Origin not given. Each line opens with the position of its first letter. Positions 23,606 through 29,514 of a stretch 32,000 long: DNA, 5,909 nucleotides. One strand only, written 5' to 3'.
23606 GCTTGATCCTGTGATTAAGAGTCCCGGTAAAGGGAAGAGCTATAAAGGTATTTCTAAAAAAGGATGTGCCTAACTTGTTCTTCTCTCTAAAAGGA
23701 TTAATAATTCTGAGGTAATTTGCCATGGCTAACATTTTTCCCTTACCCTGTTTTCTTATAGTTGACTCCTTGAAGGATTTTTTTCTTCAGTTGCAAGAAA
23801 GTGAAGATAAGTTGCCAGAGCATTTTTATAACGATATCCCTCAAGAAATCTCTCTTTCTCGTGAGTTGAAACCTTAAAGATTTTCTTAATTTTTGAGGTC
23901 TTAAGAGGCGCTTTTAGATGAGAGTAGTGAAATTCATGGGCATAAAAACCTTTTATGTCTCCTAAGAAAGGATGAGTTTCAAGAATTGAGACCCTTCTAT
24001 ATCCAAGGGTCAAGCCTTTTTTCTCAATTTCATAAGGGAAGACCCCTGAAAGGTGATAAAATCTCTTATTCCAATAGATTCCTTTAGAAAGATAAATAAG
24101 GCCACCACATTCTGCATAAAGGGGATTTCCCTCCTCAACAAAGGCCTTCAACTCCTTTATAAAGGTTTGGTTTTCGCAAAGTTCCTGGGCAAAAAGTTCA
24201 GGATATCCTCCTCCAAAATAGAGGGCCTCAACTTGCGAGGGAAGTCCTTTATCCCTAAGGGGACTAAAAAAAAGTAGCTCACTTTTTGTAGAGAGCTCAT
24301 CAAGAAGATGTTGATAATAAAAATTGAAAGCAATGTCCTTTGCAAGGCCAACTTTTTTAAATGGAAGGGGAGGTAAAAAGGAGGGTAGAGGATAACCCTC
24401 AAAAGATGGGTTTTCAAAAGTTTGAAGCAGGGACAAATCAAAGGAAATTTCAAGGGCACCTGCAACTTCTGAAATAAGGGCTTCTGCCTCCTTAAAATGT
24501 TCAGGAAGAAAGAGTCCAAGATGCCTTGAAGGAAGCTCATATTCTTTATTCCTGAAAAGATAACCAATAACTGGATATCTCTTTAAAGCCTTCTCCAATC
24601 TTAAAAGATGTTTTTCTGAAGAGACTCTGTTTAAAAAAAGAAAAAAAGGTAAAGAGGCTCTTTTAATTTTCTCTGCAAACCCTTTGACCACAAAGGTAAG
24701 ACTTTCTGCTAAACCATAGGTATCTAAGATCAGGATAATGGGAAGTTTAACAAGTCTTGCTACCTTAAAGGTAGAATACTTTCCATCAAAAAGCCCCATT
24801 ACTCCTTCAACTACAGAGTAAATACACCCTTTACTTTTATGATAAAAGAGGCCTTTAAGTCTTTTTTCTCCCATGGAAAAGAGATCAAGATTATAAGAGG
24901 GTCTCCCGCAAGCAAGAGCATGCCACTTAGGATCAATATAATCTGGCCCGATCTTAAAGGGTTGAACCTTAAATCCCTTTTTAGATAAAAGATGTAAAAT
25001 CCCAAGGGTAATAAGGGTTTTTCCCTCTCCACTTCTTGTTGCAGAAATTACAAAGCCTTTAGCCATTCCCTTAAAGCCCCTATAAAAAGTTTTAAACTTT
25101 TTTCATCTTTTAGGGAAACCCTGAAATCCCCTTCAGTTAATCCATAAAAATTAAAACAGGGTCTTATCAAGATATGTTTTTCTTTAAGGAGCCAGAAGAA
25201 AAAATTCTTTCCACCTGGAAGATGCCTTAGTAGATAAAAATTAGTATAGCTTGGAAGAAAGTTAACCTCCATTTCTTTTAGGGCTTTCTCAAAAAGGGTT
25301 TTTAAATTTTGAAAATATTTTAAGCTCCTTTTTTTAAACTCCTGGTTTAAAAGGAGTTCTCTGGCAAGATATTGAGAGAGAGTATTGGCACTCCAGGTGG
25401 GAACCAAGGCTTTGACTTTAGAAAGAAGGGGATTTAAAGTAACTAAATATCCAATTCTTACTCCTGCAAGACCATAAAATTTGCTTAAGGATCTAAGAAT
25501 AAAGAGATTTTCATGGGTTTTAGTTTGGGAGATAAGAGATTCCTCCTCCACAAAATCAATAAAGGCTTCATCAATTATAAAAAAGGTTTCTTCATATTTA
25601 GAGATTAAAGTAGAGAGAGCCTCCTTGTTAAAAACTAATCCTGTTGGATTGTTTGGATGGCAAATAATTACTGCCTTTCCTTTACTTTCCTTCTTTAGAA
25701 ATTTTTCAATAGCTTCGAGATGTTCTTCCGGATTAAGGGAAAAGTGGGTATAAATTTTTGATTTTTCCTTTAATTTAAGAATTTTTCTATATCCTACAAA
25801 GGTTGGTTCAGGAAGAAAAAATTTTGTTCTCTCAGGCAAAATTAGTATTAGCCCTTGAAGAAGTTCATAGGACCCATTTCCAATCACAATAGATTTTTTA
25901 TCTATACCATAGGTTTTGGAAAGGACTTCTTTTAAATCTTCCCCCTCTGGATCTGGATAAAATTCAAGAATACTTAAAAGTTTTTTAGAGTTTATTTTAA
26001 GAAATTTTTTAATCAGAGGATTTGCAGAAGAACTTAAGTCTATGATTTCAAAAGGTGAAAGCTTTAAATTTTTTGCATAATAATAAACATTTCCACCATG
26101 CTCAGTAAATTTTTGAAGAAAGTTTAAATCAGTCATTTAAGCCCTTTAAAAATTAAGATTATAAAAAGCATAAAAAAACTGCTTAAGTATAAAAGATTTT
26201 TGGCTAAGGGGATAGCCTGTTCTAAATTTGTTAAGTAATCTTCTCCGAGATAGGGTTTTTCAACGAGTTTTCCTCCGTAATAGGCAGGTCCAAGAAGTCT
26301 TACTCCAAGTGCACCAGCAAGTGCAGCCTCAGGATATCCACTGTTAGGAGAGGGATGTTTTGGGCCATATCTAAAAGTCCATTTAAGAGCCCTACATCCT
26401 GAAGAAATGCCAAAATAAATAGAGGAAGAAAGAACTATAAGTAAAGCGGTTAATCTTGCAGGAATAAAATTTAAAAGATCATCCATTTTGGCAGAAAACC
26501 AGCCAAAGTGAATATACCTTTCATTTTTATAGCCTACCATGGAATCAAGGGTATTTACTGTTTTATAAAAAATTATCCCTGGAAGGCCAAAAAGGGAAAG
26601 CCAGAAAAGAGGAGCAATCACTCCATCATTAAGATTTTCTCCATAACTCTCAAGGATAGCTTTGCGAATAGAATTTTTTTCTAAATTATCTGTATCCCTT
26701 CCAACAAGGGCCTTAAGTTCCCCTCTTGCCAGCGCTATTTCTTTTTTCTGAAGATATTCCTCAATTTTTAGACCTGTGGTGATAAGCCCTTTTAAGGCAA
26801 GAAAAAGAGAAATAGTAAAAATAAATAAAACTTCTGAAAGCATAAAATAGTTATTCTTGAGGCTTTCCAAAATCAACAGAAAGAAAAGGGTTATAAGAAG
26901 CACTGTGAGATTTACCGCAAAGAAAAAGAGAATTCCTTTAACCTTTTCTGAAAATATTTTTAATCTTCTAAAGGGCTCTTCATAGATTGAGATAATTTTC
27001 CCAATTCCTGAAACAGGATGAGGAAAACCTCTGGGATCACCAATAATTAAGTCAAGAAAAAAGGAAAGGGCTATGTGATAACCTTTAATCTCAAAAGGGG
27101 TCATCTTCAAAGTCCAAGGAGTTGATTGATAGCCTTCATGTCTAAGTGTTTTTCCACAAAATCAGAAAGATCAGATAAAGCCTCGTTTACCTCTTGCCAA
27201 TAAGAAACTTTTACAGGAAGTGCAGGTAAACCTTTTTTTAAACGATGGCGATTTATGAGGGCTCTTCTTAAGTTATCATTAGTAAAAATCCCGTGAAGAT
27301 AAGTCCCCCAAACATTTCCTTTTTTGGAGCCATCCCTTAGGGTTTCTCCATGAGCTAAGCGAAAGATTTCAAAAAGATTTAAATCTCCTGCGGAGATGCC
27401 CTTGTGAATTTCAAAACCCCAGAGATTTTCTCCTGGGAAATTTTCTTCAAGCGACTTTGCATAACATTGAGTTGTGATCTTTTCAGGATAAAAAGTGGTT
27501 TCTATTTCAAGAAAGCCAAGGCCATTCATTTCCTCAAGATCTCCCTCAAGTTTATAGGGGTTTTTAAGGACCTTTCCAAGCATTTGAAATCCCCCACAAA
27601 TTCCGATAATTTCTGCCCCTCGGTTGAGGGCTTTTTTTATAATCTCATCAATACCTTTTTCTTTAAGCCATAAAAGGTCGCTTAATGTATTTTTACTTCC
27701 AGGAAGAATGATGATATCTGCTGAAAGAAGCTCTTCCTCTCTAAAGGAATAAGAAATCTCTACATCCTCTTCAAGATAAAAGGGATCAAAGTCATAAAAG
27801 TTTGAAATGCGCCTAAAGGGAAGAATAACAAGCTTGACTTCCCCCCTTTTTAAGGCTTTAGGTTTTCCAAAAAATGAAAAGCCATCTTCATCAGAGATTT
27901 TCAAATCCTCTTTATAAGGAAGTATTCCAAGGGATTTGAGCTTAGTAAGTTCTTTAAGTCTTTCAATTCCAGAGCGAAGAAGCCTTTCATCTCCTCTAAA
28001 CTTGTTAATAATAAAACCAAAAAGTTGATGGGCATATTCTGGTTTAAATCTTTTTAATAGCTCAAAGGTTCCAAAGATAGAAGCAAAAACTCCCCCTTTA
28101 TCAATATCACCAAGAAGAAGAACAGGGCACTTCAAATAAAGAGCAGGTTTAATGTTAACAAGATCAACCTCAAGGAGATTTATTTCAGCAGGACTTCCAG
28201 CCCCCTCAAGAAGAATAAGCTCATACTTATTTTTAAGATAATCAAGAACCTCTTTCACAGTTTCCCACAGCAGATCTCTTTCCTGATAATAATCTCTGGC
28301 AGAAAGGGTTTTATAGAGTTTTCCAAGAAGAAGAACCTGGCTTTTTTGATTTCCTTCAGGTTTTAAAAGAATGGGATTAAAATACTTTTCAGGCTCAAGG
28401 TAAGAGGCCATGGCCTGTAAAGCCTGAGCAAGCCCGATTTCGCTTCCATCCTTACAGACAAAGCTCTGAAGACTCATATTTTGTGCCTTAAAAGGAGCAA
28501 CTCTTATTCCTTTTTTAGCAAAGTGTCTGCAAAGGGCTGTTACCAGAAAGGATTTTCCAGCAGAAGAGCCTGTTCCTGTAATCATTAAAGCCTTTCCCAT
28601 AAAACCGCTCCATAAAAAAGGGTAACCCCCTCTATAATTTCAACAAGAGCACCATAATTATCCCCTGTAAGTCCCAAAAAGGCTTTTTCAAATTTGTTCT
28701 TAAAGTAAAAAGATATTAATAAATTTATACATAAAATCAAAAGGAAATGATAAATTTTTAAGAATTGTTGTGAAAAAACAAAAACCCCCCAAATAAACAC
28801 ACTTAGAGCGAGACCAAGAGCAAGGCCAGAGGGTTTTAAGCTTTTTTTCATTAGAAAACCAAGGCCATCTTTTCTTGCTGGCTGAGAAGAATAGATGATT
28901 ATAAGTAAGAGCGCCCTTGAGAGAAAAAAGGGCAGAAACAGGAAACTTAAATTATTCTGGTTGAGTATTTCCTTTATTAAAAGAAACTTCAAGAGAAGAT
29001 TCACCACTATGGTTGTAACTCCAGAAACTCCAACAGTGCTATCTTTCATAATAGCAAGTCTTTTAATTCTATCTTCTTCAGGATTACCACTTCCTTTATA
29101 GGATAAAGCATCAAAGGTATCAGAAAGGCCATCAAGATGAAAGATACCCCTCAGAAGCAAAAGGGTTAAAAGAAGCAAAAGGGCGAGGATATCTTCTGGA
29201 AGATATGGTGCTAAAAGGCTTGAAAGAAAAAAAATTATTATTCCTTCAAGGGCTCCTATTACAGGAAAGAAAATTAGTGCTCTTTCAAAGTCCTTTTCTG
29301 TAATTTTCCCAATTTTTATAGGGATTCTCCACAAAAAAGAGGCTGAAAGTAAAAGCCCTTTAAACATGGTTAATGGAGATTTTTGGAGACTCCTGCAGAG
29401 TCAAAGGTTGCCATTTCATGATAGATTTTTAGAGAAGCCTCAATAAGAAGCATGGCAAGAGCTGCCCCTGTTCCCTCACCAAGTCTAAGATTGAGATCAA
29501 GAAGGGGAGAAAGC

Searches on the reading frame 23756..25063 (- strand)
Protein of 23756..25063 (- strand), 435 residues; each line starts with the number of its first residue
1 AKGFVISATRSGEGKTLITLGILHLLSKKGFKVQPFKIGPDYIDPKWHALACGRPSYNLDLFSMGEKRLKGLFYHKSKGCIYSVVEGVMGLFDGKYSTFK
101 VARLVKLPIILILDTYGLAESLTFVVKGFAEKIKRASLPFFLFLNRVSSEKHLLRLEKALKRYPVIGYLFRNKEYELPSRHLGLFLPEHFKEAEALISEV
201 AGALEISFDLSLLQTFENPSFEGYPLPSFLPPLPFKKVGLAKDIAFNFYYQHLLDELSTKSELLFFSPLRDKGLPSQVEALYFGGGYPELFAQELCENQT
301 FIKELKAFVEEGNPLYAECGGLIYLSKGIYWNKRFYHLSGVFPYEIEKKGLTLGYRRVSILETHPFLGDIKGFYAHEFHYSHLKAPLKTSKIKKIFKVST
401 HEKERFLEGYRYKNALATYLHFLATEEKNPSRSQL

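Call 4: search_protein_families(library=pfam, proteins=[window:23756-25063:-], max_evalue=0.1)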
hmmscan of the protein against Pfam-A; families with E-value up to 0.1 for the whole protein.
window:23756-25063:- (435 aa): 4 families
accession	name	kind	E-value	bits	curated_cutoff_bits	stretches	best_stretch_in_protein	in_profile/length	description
PF07685.20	GATase_3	-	1.6e-26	93.6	27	1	237-427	1-194/196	CobB/CobQ-like glutamine amidotransferase domain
PF01656.29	CbiA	-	9.3e-12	45.4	25.4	1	5-182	2-123/125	CobQ/CobB/MinD/ParA nucleotide binding domain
PF01174.25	SNO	-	0.00063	20.1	27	1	277-337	33-92/188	SNO glutamine amidotransferase family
PF13500.12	AAA_26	-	0.0049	17.2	27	1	3-37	2-36/198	AAA domain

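Call 10: search_protein_families(library=ncbifam, proteins=[window:23756-25063:-], max_evalue=1e-10)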
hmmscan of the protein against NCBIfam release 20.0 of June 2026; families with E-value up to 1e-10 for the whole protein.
window:23756-25063:- (435 aa): 5 families
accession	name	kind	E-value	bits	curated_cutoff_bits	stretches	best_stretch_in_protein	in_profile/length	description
NF002204.1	PRK01077.1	equivalog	1.2e-118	396.7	254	1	2-422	2-418/420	cobyrinic acid a,c-diamide synthase CobB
TIGR00379.1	cobB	subfamily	1.1e-101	340.9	261.4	1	5-426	3-435/449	cobyrinic/hydrogenobyrinic acid a,c-diamide synthase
NF033195.1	F430_CfbB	exception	2.1e-89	300.5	560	1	4-425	2-440/451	Ni-sirohydrochlorin a,c-diamide synthase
NF053748.1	bifunc_CobBC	exception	5.4e-74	249.9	950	1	4-422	4-427/797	bifunctional hydrogenobyrinic acid a,c-diamide synthase/histidinol phosphate aminotransferase CobBC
NF010471.0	PRK13896.1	equivalog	7.3e-59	199.9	693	1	2-423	2-420/433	cobyrinic acid a,c-diamide synthase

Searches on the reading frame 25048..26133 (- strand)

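Call 5: search_protein_families(library=ncbifam, proteins=[window:25048-26133:-], max_evalue=0.1)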
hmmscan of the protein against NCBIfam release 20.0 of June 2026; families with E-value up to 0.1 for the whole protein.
window:25048-26133:- (361 aa): 68 families (the best 25 are shown)
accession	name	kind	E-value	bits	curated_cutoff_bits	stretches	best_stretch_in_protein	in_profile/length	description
TIGR01140.1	L_thr_O3P_dcar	equivalog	1.7e-69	234.5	290.55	1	12-354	1-330/331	threonine-phosphate decarboxylase CobD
TIGR01141.1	hisC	equivalog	1.9e-59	201.3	276.55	1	21-356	15-348/349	histidinol-phosphate transaminase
NF006225.0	PRK08354.1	equivalog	1.4e-41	142.9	288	1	29-358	15-316/318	putative aminotransferase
NF002878.0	PRK03321.1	subfamily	1.2e-34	119.6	374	1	54-359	49-350/352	histidinol-phosphate transaminase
NF003496.0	PRK05166.1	equivalog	8e-32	110.4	540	1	27-356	35-368/373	histidinol-phosphate transaminase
NF005915.1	PRK07908.1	equivalog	1.4e-30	106.8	360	1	43-354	28-331/332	Rv2231c family histidinol phosphate aminotransferase CobC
NF005021.0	PRK06425.1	equivalog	3.7e-28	98.6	353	1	11-359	3-332/335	histidinol-phosphate aminotransferase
NF002877.0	PRK03317.1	equivalog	4.7e-27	94.7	409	1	51-358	59-367/374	histidinol-phosphate transaminase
NF041091.1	asp_aminotase_Arch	equivalog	1.8e-26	92.9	550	1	75-342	83-358/376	aspartate aminotransferase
NF041364.1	GntC_guanitoxin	equivalog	2.5e-26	92.4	415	1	54-345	28-343/356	guanitoxin biosynthesis PLP-dependent (S)-gamma-hydroxy-L-arginine cyclodehydratase GntC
NF006580.0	PRK09105.1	subfamily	3e-26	92.1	444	1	59-330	78-346/375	pyridoxal phosphate-dependent aminotransferase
NF005744.0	PRK07568.1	subfamily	4.1e-26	91.7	389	1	76-329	85-357/398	pyridoxal phosphate-dependent aminotransferase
NF051461.1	pyoverd_PtaA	equivalog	1.5e-25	89.7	500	1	58-252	65-258/359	pyoverdine biosynthesis transaminase PtaA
NF053748.1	bifunc_CobBC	exception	1e-24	87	950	1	56-354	509-796/797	bifunctional hydrogenobyrinic acid a,c-diamide synthase/histidinol phosphate aminotransferase CobBC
NF002726.0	PRK02610.1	equivalog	6.4e-24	84.6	391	1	57-303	61-320/374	histidinol-phosphate transaminase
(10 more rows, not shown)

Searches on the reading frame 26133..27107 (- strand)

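Call 5: search_protein_families(library=ncbifam, proteins=[window:26133-27107:-], max_evalue=0.1)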
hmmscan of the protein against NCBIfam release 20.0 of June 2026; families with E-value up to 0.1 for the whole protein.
window:26133-27107:- (324 aa): 6 families
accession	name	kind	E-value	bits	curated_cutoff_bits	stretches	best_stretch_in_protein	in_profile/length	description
NF002281.0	PRK01209.2-5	equivalog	2.5e-71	240.6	273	1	12-319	8-305/311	cobalamin biosynthesis protein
TIGR00380.1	cobal_cbiB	equivalog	8.3e-68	228.9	165.9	1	13-318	8-300/305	adenosylcobinamide-phosphate synthase CbiB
NF002276.0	PRK01209.1-4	equivalog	3.3e-59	201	381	1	8-290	9-281/322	cobalamin biosynthesis protein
NF006476.0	PRK08878.1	equivalog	2.4e-14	53.3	322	1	65-290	63-280/317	cobalamin biosynthesis family protein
NF005792.0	PRK07630.1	equivalog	2.7e-14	52.9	291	1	57-274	46-255/312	CobD/CbiB family protein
NF008219.0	PRK10987.1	equivalog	0.0013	18.1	238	1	68-227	49-211/285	beta-lactamase regulator AmpE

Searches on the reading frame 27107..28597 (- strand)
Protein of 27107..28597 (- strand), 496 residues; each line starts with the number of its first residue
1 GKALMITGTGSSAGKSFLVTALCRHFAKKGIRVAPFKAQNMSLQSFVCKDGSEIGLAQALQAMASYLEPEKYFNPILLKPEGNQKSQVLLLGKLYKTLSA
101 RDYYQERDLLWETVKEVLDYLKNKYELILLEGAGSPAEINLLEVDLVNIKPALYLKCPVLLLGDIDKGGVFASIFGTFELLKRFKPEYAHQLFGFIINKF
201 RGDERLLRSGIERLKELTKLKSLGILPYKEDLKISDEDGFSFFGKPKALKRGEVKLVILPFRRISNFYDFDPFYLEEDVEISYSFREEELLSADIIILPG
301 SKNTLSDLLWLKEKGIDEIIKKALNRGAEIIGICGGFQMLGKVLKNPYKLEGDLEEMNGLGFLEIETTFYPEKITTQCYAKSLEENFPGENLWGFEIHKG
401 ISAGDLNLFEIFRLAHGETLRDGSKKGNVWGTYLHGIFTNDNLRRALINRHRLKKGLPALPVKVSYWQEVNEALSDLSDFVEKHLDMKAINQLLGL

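Call 5: search_protein_families(library=ncbifam, proteins=[window:27107-28597:-], max_evalue=0.1)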
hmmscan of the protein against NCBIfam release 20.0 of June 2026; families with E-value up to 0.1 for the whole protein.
window:27107-28597:- (496 aa): 20 families
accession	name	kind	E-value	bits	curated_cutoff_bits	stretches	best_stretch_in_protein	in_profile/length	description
NF001989.1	PRK00784.1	equivalog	8.2e-167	555.7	273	1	2-494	1-479/480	cobyric acid synthase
TIGR00313.1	cobQ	equivalog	3.3e-149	497.8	309.9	1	4-490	1-477/477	cobyric acid synthase CobQ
NF004921.0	PRK06278.1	equivalog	4.2e-15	55.6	354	3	293-450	37-199/482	cobyrinic acid a,c-diamide synthase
NF002204.1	PRK01077.1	equivalog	1.2e-13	50.8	254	2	313-437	298-419/420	cobyrinic acid a,c-diamide synthase CobB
TIGR00379.1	cobB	subfamily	3e-12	46.2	261.4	2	266-449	256-445/449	cobyrinic/hydrogenobyrinic acid a,c-diamide synthase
NF052463.1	L2IsogltmlsynGatDStaph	equivalog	4.6e-08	33.2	450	1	290-464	48-218/237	lipid II isoglutaminyl synthase subunit GatD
NF045636.1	isoglutsynth_GatD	equivalog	7.5e-08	32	400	1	296-444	70-216/258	lipid II isoglutaminyl synthase subunit GatD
NF033195.1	F430_CfbB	exception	1.9e-06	26.9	560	1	285-436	282-437/451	Ni-sirohydrochlorin a,c-diamide synthase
NF010608.0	PRK14004.1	equivalog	1e-05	25.4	216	1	284-363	29-107/210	imidazole glycerol phosphate synthase subunit HisH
TIGR00347.1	bioD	equivalog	0.00012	22.2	83.3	0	106-148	81-126/166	dethiobiotin synthase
TIGR01855.1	IMP_synth_hisH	equivalog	0.00012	22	105.4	1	283-343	27-87/198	imidazole glycerol phosphate synthase subunit HisH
NF010471.0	PRK13896.1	equivalog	0.0015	17.6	693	0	285-433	267-416/433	cobyrinic acid a,c-diamide synthase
TIGR03800.1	PLP_synth_Pdx2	equivalog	0.0034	17.3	105.55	1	284-346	28-89/184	pyridoxal 5'-phosphate synthase glutaminase subunit PdxT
TIGR01857.1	FGAM-synthase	equivalog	0.0059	14.1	1057.05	1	311-357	1058-1105/1239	phosphoribosylformylglycinamidine synthase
NF002957.0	PRK03619.1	equivalog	0.0067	15.8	212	1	287-342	36-94/222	phosphoribosylformylglycinamidine synthase subunit PurQ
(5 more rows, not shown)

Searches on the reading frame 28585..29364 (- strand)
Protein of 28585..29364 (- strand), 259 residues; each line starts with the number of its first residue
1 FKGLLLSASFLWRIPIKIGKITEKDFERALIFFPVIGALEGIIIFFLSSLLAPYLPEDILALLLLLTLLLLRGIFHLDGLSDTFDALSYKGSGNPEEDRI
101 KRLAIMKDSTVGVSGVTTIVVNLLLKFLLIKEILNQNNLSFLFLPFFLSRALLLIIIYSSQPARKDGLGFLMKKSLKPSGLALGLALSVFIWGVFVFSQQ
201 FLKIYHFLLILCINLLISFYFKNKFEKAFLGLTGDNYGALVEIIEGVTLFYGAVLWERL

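Call 5: search_protein_families(library=ncbifam, proteins=[window:28585-29364:-], max_evalue=0.1)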
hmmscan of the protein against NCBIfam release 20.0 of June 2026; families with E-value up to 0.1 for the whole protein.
window:28585-29364:- (259 aa): 6 families
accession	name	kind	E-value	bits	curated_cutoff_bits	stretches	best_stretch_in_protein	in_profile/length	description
NF001278.0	PRK00235.1-5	equivalog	1.5e-35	123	252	1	2-249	3-238/246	adenosylcobinamide-GDP ribazoletransferase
TIGR00317.1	cobS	equivalog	4.5e-31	108.5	110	1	8-249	9-238/241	adenosylcobinamide-GDP ribazoletransferase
NF001277.0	PRK00235.1-3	equivalog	2.7e-26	92.7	273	1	5-247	9-244/255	adenosylcobinamide-GDP ribazoletransferase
NF001276.0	PRK00235.1-2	equivalog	1.1e-19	70.9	322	1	7-249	13-253/260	adenosylcobinamide-GDP ribazoletransferase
NF001282.0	PRK00235.2-4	equivalog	4e-15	55.9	342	1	27-250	49-276/286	adenosylcobinamide-GDP ribazoletransferase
NF001279.0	PRK00235.2-1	equivalog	2.5e-13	50.2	282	1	3-248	4-240/248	adenosylcobinamide-GDP ribazoletransferase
